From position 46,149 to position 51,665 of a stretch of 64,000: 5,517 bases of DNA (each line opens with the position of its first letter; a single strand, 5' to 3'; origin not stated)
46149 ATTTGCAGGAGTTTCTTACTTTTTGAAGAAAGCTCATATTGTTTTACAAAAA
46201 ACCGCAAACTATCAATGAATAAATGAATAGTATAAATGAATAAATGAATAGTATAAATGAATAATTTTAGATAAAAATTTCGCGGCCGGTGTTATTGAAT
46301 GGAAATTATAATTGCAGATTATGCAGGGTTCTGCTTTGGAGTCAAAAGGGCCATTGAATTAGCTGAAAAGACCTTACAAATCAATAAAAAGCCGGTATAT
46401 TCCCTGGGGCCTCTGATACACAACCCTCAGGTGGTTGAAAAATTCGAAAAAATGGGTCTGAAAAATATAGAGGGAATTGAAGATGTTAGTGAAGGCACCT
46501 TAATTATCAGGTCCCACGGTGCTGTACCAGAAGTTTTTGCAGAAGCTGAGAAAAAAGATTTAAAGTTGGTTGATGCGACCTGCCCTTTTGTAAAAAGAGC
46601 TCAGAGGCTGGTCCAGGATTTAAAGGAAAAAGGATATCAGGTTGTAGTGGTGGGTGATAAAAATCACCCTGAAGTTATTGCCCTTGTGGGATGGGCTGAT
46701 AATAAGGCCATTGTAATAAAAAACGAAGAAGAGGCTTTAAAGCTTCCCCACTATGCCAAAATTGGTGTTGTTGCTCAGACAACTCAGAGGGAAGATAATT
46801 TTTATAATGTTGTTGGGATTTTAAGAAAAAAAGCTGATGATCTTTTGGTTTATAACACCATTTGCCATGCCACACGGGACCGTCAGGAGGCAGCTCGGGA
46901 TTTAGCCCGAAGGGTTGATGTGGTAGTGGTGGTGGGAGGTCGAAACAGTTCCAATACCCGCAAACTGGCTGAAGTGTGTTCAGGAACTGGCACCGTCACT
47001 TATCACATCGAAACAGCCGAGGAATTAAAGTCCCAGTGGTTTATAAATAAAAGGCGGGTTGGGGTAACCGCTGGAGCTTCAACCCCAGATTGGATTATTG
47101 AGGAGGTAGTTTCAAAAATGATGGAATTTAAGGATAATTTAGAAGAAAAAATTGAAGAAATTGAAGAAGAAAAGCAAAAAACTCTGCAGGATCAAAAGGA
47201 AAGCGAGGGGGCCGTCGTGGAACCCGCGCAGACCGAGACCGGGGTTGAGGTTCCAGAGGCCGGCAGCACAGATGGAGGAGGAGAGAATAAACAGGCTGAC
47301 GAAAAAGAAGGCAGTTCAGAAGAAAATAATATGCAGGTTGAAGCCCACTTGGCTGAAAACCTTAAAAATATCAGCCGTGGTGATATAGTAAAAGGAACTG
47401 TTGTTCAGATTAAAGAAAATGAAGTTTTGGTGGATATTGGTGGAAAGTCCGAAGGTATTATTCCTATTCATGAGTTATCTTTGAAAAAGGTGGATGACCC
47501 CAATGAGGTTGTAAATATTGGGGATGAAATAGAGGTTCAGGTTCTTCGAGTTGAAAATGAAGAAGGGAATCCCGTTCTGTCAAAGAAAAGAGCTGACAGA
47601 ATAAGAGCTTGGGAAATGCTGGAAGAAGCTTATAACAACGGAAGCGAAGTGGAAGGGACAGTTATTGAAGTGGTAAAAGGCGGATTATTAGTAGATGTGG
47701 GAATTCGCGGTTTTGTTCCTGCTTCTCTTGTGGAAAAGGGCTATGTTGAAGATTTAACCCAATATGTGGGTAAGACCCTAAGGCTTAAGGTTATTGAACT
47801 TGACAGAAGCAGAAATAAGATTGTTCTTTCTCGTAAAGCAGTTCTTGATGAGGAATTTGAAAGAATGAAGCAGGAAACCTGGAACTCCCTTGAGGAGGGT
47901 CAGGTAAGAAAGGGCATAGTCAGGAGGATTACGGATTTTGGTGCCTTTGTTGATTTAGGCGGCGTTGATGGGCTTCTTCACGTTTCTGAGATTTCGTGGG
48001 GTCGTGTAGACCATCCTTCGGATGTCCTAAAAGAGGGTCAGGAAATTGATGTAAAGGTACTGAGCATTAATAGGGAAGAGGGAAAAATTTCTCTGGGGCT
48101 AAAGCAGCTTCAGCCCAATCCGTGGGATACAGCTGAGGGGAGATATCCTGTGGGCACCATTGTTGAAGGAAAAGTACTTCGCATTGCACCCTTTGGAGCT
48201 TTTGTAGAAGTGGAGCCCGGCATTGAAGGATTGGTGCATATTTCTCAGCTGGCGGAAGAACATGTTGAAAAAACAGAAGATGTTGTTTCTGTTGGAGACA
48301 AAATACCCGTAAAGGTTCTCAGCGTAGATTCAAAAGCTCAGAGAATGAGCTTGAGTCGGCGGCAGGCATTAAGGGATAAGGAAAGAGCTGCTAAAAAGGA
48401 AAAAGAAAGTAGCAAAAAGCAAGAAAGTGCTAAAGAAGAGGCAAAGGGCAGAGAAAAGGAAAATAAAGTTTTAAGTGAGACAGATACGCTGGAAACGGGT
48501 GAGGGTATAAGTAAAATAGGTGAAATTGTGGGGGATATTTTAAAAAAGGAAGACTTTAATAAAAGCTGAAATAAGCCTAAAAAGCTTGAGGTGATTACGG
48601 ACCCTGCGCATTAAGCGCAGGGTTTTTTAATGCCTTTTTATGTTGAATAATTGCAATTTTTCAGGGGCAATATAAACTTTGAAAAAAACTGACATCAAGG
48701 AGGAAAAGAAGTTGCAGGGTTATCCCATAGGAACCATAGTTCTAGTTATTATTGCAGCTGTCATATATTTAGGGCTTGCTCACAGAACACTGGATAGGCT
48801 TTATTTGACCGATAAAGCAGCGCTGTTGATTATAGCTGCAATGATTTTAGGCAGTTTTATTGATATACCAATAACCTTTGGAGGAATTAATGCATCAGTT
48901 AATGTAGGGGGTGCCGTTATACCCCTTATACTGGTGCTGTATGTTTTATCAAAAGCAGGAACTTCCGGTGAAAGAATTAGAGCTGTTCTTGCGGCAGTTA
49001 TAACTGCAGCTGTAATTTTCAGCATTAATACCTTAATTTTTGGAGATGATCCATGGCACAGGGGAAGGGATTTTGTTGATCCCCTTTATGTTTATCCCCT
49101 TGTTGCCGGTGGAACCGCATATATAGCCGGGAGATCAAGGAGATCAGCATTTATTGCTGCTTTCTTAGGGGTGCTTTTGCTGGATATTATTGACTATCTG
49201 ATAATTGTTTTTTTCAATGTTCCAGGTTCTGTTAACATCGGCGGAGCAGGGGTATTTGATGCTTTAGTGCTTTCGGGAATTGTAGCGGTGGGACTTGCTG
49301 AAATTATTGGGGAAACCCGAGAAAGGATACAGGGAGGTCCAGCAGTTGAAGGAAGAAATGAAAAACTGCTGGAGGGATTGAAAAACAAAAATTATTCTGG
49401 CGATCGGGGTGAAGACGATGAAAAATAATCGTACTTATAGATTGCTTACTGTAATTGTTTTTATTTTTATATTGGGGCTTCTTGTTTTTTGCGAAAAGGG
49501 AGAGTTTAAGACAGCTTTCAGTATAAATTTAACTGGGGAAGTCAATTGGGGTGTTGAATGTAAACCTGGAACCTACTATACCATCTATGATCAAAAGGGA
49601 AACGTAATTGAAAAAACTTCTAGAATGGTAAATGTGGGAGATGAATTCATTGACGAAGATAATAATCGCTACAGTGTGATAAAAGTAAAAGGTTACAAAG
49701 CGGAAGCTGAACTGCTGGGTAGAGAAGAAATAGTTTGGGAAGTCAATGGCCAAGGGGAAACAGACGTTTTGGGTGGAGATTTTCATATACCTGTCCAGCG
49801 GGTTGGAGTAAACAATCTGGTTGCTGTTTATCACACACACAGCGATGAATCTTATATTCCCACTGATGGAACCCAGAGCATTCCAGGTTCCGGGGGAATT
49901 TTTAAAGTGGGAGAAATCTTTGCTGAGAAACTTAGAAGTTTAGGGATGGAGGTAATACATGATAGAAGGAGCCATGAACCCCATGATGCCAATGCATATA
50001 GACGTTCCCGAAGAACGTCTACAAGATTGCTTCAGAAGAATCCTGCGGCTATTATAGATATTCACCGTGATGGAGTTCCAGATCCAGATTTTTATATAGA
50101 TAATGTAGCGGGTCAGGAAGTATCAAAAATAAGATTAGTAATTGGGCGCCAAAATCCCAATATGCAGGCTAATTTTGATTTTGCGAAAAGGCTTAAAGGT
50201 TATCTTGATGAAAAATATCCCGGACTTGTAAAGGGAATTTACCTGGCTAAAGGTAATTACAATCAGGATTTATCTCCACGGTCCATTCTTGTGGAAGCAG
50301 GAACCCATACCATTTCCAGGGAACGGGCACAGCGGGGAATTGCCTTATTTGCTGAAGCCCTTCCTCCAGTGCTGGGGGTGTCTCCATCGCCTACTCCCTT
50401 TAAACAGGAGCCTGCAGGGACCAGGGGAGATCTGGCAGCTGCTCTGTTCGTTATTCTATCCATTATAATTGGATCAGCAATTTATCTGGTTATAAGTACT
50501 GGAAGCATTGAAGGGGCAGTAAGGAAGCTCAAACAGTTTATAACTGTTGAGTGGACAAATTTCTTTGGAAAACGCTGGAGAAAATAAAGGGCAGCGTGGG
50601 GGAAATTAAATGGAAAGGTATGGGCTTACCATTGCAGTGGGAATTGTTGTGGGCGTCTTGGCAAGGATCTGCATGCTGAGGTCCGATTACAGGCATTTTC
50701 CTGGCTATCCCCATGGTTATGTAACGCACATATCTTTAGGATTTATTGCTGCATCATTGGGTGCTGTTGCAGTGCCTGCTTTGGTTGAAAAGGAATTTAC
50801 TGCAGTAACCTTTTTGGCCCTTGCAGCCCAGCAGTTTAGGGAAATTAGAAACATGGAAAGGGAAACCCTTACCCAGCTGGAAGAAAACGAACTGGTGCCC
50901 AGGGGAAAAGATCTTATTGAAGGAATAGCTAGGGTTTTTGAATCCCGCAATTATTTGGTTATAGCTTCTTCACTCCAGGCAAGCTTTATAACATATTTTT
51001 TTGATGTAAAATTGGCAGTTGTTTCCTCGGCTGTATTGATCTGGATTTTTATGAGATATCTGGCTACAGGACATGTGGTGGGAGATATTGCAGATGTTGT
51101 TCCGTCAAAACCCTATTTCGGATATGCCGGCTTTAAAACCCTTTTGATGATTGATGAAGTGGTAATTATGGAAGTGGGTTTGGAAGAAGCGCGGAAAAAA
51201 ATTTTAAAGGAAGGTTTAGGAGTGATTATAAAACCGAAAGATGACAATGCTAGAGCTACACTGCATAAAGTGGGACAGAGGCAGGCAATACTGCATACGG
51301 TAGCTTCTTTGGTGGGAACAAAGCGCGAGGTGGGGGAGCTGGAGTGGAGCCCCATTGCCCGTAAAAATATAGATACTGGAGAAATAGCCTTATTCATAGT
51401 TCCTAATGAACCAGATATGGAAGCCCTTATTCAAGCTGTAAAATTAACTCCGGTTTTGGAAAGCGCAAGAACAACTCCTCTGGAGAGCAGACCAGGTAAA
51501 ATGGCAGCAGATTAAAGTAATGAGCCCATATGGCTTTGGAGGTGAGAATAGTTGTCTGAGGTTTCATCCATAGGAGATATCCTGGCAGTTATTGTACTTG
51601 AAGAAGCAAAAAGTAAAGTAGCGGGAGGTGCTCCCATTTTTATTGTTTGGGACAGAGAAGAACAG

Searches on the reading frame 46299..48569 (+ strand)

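Call 88: search_protein_families(library=pfam, proteins=[window:46299-48569:+], max_evalue=0.001)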
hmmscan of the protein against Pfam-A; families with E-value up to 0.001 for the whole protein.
window:46299-48569:+ (756 aa): 6 families
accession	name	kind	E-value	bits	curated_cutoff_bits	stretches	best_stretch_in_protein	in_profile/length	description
PF02401.23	LYTB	-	6.4e-102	340.8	24.5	1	3-274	1-266/267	LytB protein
PF00575.29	S1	-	2.4e-81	268.6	22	4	617-688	3-74/74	S1 RNA binding domain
PF23459.1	S1_RRP5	-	5.8e-18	65.7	27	0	531-593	1-64/72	RRP5 S1 domain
PF21710.3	Spt6_S1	-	2.6e-11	44.1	27.5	0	618-688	16-87/91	Spt6, S1/OB domain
PF13509.12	S1_2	-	3.5e-07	30.7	21.8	0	534-566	2-35/61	S1 domain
PF24685.1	OB_RRP5_4th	-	5.5e-05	23.5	31.5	0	625-676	16-71/92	RRP5 OB-fold domain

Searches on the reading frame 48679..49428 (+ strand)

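Call 88: search_protein_families(library=pfam, proteins=[window:48679-49428:+], max_evalue=0.001)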
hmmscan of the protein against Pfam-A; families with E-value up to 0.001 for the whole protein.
window:48679-49428:+ (249 aa): 1 family
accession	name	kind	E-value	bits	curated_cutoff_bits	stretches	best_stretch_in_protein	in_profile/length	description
PF07758.16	DUF1614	-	2.3e-13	50.9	23.9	1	72-204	44-169/171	Protein of unknown function (DUF1614)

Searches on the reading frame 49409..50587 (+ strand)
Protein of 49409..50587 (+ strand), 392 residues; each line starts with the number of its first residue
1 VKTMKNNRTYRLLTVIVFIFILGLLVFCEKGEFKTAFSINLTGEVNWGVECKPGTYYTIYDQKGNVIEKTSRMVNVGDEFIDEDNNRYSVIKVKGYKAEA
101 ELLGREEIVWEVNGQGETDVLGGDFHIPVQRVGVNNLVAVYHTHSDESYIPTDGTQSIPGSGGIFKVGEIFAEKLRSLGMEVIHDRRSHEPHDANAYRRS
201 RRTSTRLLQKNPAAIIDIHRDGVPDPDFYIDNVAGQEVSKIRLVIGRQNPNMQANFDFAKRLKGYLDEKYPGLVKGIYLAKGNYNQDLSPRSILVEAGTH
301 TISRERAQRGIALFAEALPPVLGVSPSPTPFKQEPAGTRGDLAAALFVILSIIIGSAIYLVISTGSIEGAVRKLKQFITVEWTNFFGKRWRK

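Call 88: search_protein_families(library=pfam, proteins=[window:49409-50587:+], max_evalue=0.001)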
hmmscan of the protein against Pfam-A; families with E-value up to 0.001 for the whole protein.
window:49409-50587:+ (392 aa): 1 family
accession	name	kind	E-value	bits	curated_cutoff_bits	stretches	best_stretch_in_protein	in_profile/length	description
PF07454.18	SpoIIP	-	1.3e-57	195.8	24.4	1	121-318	74-268/269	Stage II sporulation protein P (SpoIIP)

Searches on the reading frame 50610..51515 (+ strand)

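Call 88: search_protein_families(library=pfam, proteins=[window:50610-51515:+], max_evalue=0.001)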
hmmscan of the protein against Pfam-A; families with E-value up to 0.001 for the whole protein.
window:50610-51515:+ (301 aa): 1 family
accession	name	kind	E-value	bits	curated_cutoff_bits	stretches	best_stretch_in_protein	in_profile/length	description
PF14045.11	YIEGIA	-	1.3e-118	395.4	27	1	8-292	2-281/282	YIEGIA protein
